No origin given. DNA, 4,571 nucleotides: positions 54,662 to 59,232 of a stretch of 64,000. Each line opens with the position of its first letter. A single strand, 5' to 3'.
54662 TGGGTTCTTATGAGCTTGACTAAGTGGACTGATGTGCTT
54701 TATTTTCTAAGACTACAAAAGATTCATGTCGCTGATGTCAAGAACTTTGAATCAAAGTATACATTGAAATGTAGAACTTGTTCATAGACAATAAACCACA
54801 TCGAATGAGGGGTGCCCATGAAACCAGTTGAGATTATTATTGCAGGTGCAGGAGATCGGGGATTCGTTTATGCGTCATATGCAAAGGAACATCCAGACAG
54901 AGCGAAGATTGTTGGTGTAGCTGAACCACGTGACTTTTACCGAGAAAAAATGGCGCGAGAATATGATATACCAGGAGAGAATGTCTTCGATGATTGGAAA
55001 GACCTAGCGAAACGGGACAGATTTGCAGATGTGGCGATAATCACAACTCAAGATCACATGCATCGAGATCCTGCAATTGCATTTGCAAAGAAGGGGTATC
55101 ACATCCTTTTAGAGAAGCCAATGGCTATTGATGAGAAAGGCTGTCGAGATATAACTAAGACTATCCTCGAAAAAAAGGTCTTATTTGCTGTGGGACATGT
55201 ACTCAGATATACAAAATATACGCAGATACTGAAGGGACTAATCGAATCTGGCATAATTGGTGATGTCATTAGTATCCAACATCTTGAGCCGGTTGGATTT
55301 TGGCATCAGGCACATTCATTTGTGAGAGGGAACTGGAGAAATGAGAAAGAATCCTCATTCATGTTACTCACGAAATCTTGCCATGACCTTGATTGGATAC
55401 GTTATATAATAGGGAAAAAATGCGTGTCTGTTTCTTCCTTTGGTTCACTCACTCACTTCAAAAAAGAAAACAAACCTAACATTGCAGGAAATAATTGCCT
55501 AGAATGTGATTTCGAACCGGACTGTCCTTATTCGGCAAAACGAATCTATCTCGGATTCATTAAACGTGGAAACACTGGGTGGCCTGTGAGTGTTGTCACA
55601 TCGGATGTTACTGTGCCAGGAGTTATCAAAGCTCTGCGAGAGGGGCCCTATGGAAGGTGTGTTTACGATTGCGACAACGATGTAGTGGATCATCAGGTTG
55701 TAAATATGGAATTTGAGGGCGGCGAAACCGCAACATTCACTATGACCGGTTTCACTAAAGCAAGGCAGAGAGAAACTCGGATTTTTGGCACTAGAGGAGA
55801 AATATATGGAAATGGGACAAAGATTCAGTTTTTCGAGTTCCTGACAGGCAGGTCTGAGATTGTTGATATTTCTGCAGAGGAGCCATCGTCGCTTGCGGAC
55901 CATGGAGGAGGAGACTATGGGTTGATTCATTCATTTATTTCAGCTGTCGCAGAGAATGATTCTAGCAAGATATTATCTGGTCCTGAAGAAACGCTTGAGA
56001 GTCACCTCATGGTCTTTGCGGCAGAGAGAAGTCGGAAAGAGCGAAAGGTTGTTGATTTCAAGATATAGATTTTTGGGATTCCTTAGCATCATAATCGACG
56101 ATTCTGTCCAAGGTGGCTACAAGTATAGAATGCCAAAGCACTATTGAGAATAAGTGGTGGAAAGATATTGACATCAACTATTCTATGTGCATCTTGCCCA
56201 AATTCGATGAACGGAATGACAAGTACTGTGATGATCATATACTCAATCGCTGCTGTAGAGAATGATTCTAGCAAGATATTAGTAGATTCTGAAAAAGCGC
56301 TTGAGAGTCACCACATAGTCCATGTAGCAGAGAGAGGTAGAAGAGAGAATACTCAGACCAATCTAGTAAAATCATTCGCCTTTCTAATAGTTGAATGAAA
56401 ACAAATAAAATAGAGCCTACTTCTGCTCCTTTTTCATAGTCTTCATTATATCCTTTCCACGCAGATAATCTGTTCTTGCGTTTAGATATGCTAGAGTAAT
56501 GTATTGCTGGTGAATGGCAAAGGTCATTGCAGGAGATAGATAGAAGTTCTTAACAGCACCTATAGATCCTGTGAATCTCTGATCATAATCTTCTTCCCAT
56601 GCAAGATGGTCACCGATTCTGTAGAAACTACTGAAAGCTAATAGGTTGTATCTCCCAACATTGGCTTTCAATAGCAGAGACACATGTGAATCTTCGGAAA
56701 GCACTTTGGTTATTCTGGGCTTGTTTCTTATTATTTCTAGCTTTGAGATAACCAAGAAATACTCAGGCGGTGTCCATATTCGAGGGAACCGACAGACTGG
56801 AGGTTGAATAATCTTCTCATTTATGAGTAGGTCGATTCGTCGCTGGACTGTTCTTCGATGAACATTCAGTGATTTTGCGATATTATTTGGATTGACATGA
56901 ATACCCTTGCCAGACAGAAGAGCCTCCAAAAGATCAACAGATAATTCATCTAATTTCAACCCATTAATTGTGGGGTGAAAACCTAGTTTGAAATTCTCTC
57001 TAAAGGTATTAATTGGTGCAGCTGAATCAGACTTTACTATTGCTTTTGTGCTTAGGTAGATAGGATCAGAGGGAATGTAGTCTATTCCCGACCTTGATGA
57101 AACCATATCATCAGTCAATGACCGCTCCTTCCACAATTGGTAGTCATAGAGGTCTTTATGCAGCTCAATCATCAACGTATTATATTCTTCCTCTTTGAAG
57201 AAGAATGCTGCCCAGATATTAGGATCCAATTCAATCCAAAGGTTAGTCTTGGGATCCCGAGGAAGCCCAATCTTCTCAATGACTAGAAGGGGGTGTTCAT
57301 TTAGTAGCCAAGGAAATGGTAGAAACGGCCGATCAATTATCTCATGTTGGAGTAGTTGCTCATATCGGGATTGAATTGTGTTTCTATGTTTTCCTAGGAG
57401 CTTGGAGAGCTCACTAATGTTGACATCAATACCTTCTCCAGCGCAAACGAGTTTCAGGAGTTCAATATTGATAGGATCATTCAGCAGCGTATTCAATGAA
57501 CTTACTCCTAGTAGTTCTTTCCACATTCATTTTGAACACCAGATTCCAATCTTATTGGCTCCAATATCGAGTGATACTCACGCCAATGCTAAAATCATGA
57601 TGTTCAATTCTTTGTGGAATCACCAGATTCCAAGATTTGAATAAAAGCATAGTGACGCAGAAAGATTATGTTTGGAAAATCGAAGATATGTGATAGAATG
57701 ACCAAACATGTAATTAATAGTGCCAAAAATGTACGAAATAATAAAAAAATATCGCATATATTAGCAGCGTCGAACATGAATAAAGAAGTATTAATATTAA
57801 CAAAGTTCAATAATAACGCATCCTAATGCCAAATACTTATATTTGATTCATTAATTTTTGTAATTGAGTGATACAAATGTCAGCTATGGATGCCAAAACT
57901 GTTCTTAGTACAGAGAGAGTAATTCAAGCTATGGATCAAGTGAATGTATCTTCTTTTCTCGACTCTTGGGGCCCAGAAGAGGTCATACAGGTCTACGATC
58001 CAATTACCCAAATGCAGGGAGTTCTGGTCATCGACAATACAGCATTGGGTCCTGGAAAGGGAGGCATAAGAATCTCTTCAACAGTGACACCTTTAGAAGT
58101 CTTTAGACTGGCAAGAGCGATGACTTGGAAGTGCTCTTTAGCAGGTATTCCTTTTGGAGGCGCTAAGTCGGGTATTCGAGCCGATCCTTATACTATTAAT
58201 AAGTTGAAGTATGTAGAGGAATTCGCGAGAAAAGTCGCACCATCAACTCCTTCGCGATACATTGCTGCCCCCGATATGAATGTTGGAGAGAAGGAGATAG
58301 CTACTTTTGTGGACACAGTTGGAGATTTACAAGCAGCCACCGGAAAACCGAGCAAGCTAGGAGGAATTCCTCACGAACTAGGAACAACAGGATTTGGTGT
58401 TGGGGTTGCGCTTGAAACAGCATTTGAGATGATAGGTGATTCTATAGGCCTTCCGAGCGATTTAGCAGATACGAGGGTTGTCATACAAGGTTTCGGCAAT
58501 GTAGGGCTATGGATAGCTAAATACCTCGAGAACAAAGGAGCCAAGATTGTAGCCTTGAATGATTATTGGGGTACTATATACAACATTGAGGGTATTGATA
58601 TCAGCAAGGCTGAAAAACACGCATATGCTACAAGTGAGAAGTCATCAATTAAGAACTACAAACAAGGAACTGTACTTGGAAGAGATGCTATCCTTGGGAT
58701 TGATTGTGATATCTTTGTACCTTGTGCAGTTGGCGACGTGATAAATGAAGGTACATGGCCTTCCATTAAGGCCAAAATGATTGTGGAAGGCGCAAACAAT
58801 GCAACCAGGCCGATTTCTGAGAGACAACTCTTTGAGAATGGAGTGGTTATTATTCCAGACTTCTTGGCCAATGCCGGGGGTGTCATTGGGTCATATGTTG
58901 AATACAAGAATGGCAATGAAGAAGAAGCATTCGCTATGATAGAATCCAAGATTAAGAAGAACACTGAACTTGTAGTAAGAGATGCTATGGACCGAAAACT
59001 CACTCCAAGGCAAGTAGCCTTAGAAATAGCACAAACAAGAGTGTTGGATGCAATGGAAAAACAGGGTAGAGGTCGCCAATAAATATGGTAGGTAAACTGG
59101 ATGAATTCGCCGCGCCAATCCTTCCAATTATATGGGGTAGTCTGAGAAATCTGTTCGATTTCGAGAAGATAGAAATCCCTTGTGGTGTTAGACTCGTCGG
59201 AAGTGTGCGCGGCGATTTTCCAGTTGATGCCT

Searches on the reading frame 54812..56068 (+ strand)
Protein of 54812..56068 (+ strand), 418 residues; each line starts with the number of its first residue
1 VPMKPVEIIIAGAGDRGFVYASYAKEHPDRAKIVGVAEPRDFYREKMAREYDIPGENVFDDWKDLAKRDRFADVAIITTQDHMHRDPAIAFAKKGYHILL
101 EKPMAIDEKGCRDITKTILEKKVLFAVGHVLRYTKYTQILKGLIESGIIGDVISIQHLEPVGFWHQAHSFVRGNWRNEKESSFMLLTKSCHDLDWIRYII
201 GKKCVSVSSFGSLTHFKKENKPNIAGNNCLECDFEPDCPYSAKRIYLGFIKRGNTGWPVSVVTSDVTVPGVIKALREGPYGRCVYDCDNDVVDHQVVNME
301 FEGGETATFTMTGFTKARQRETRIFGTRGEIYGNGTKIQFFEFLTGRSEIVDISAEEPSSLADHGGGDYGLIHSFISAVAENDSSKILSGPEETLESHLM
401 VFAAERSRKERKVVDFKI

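Call 61: search_protein_families(library=pfam, proteins=[window:54812-56068:+], max_evalue=0.001)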
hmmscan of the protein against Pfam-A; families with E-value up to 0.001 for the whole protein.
window:54812-56068:+ (418 aa): 4 families
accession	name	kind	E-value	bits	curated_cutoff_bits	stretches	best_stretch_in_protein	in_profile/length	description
PF01408.29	GFO_IDH_MocA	-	2.8e-17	64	24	1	7-129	2-120/120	Oxidoreductase family, NAD-binding Rossmann fold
PF02894.22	GFO_IDH_MocA_C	-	2.2e-16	60.8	22.9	1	141-415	1-217/218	Oxidoreductase family, C-terminal alpha/beta domain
PF22725.1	GFO_IDH_MocA_C3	-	1.2e-14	54.8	27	2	139-216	3-76/124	GFO/IDH/MocA C-terminal domain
PF22685.1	Gal80p_C-like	-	0.00036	21.2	29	0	140-209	6-76/152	Gal80p, C-terminal domain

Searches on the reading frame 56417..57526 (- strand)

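Call 61: search_protein_families(library=pfam, proteins=[window:56417-57526:-], max_evalue=0.001)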
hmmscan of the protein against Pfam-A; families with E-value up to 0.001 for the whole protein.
window:56417-57526:- (369 aa): 5 families
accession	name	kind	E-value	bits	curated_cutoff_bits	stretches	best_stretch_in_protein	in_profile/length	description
PF13556.12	HTH_30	-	1.2e-06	28.6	27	0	212-232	14-34/59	PucR C-terminal helix-turn-helix domain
PF13730.12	HTH_36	-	2.1e-06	27.8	25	0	215-236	30-51/55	Helix-turn-helix domain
PF08279.18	HTH_11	-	1.4e-05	25.3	25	1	198-234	4-39/55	HTH domain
PF13551.12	HTH_29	-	2e-05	25.1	28.1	0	202-236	7-38/64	Winged helix-turn helix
PF13384.12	HTH_23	-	0.00021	21.4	24.6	0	215-232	22-39/50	Homeodomain-like domain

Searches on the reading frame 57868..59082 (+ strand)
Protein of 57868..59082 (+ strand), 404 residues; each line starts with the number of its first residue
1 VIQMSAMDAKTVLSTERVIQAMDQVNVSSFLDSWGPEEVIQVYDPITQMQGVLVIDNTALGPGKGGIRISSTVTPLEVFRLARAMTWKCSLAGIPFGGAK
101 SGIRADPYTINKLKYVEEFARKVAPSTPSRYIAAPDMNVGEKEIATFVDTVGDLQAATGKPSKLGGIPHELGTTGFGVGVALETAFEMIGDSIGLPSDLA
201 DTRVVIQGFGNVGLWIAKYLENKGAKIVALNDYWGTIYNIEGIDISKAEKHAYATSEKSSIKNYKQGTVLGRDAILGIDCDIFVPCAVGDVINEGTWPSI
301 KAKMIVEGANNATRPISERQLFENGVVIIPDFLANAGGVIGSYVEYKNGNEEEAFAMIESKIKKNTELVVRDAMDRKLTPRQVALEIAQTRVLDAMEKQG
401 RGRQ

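Call 61: search_protein_families(library=pfam, proteins=[window:57868-59082:+], max_evalue=0.001)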
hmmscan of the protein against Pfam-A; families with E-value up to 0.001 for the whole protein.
window:57868-59082:+ (404 aa): 2 families
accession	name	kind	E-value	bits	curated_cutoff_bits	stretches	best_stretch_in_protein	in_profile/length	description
PF00208.27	ELFV_dehydrog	-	7.3e-50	170.4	23.4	1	165-400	1-241/241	Glutamate/Leucine/Phenylalanine/Valine dehydrogenase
PF02812.23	ELFV_dehydrog_N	-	1.3e-24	86.7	25.3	1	36-151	1-127/129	Glu/Leu/Phe/Val dehydrogenase, dimerisation domain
